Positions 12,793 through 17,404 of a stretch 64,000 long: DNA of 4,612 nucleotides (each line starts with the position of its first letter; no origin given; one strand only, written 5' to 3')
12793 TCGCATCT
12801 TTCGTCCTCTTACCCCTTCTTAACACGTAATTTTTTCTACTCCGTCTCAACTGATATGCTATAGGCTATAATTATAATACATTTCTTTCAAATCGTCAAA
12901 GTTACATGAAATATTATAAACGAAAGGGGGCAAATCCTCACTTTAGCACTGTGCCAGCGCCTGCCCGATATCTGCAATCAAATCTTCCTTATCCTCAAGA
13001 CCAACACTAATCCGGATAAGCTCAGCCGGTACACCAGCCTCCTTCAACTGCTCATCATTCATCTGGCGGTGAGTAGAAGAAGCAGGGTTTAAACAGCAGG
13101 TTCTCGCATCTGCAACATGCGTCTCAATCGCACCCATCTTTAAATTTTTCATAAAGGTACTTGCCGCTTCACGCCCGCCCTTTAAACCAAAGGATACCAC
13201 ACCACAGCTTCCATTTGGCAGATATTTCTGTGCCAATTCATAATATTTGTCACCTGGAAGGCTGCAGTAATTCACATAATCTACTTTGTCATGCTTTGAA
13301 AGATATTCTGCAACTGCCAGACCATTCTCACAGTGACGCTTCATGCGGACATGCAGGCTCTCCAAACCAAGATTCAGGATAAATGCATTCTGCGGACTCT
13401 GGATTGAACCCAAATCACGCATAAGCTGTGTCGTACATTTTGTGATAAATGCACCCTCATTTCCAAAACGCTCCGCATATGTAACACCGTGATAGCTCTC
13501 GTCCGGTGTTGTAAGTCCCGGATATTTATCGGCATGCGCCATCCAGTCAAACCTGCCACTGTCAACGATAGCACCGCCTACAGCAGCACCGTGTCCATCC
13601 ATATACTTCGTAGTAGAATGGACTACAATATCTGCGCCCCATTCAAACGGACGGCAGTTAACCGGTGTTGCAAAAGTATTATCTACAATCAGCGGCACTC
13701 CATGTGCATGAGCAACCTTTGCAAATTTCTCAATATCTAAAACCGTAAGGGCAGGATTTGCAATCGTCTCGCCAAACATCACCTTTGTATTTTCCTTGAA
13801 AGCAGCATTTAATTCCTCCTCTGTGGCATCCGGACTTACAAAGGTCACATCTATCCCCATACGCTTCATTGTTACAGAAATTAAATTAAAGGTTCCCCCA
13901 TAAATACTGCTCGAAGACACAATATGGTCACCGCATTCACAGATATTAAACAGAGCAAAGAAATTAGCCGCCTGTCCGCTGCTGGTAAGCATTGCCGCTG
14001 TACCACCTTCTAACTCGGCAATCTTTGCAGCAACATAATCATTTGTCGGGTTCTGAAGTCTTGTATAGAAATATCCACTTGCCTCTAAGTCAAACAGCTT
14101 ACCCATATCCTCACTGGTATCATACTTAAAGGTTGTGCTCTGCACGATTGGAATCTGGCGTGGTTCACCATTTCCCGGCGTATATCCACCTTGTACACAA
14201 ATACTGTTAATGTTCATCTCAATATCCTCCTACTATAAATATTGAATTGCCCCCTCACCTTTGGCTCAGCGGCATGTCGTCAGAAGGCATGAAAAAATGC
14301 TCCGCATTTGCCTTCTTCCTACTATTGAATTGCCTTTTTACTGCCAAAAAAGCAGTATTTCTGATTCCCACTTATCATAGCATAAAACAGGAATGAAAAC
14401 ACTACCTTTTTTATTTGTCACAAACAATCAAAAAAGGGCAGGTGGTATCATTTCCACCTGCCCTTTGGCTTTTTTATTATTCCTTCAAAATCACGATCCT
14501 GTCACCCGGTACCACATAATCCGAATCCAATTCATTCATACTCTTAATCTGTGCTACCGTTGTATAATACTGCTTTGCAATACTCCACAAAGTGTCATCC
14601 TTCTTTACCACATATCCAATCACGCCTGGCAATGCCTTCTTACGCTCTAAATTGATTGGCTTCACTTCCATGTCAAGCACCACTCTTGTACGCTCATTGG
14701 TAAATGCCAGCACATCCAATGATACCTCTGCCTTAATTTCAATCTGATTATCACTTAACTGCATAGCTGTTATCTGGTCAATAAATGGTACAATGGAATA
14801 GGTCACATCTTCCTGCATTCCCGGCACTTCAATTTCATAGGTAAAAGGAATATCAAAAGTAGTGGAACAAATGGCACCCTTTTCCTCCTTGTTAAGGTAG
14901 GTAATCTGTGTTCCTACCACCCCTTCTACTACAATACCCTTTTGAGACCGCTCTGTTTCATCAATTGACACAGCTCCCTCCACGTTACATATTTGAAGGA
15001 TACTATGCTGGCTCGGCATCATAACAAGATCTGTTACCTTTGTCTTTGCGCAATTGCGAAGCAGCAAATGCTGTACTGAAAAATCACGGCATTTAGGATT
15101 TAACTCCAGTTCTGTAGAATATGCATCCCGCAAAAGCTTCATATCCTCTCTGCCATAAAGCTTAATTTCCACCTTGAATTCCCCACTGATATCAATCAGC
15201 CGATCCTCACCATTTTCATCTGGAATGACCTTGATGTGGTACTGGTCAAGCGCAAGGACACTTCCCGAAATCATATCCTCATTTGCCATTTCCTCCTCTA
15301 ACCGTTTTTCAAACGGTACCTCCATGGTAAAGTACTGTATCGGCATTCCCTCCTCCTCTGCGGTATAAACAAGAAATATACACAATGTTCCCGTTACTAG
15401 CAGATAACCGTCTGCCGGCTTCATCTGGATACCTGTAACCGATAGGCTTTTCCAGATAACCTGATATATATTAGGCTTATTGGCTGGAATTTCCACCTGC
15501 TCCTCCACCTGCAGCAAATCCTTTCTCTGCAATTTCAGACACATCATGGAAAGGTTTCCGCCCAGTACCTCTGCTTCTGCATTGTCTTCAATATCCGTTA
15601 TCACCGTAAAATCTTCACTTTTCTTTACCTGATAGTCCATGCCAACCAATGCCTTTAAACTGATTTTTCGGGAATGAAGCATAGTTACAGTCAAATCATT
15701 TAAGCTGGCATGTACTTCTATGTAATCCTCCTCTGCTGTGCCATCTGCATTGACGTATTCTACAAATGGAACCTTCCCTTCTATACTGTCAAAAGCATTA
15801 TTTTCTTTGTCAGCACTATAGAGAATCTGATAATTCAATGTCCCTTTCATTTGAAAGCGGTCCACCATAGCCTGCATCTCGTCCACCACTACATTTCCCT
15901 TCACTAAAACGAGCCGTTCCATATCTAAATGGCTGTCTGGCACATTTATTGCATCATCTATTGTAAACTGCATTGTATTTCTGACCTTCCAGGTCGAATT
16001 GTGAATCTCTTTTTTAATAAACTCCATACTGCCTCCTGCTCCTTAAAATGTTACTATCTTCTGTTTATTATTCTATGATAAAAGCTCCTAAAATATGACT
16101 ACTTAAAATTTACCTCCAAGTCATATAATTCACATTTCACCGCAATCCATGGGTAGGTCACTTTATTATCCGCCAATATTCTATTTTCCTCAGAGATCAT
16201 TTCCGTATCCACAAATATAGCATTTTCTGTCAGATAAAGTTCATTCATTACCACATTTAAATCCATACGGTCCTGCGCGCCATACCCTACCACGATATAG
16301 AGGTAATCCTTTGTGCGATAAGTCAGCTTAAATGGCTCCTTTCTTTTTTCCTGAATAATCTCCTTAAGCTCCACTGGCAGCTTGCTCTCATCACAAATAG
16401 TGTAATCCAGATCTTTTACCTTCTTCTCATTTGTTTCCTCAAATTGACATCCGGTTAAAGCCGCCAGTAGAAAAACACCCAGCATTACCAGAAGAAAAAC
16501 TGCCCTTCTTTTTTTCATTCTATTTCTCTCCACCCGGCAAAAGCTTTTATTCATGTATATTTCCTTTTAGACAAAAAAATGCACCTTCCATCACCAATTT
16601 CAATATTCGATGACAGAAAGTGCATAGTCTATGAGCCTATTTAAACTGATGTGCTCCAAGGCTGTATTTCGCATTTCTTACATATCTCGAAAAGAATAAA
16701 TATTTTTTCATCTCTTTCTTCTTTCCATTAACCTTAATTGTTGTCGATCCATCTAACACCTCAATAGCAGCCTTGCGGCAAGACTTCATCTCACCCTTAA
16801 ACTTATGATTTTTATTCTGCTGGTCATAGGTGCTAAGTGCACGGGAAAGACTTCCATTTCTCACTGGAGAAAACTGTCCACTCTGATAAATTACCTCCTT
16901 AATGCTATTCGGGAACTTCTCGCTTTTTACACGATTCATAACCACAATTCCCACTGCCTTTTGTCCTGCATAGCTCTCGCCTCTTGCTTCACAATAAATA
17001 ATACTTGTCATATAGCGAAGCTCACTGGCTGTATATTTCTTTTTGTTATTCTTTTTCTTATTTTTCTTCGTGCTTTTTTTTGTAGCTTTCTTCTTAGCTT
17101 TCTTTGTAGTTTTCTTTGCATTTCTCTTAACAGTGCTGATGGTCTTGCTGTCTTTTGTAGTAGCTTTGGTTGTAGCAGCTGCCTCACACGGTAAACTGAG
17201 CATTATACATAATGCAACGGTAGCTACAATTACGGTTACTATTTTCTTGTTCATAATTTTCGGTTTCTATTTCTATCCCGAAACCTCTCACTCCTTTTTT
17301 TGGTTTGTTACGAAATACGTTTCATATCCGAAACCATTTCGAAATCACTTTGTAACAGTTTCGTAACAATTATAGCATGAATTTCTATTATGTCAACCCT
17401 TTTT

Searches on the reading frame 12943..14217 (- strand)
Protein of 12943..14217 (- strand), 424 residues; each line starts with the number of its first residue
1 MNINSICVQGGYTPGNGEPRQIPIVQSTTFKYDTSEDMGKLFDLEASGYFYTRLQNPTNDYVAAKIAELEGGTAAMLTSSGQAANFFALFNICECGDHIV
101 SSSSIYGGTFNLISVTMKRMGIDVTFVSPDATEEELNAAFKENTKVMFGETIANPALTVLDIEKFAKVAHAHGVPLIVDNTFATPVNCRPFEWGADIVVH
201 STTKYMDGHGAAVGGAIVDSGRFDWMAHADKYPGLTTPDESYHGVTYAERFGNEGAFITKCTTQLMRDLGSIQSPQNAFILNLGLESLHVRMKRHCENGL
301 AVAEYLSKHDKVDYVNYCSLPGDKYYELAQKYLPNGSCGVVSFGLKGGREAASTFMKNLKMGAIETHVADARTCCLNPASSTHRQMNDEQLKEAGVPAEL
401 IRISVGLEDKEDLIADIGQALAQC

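Call 9: search_protein_families(library=pfam, proteins=[window:12943-14217:-], max_evalue=0.001)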
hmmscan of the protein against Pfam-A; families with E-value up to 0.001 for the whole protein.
window:12943-14217:- (424 aa): 4 families
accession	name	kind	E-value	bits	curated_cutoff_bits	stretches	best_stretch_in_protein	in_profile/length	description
PF01053.26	Cys_Met_Meta_PP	-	6.3e-120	400.7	27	1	8-421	5-380/381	Cys/Met metabolism PLP-dependent enzyme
PF00266.25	Aminotran_5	-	4.6e-05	23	21.5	1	79-206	68-203/371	Aminotransferase class-V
PF00155.27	Aminotran_1_2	-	6.5e-05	22.7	19.7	1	73-206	65-221/361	Aminotransferase class I and II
PF01212.27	Beta_elim_lyase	-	0.00024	20.9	27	1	58-222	33-214/288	Beta-eliminating lyase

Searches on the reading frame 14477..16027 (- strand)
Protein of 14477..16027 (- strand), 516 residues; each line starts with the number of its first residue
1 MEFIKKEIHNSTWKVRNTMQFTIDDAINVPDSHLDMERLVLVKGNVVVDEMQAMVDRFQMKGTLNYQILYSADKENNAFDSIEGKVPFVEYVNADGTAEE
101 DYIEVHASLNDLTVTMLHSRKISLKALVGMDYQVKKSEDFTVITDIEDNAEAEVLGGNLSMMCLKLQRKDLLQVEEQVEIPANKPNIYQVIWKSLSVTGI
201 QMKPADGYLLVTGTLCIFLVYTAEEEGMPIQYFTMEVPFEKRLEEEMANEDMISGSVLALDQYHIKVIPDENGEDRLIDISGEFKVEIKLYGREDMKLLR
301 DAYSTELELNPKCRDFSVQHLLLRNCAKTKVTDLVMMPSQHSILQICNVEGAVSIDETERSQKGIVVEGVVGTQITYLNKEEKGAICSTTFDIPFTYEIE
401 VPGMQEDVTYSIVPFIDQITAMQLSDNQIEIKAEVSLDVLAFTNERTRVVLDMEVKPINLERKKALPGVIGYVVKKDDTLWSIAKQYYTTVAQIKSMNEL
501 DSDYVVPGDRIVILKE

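Call 9: search_protein_families(library=pfam, proteins=[window:14477-16027:-], max_evalue=0.001)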
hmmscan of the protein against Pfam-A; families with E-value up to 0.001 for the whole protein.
window:14477-16027:- (516 aa): 2 families
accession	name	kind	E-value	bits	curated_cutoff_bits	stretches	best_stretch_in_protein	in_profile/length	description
PF12673.12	SipL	-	3.2e-42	143.1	23.6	3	343-421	2-75/78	SipL, SPOCS domain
PF01476.26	LysM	-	9.6e-15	54.7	20.9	1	472-513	1-42/43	LysM domain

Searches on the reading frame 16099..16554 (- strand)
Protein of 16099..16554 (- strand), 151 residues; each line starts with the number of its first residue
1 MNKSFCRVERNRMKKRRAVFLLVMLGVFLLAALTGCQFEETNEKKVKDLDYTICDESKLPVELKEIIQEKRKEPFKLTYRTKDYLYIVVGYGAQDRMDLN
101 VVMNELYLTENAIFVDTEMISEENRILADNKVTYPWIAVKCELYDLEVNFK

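Call 9: search_protein_families(library=pfam, proteins=[window:16099-16554:-], max_evalue=0.001)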
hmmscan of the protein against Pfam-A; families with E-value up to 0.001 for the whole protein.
window:16099-16554:- (151 aa): 1 family
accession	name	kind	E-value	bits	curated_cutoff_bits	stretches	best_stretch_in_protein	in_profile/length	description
PF14343.11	PrcB_C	-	5.3e-11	43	24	1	85-142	1-56/56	PrcB C-terminal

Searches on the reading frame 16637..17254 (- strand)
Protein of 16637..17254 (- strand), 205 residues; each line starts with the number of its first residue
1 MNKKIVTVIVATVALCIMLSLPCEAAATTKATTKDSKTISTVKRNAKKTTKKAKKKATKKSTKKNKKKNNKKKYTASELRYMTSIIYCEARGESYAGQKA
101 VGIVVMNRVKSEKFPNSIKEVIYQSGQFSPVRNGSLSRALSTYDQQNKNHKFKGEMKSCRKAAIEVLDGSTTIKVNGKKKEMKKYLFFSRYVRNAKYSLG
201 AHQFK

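Call 9: search_protein_families(library=pfam, proteins=[window:16637-17254:-], max_evalue=0.001)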
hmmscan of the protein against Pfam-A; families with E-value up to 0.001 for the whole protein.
window:16637-17254:- (205 aa): 1 family
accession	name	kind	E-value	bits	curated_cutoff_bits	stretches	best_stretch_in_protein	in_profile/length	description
PF07486.17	Hydrolase_2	-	3.2e-19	69.9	27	1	92-180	1-65/100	Cell Wall Hydrolase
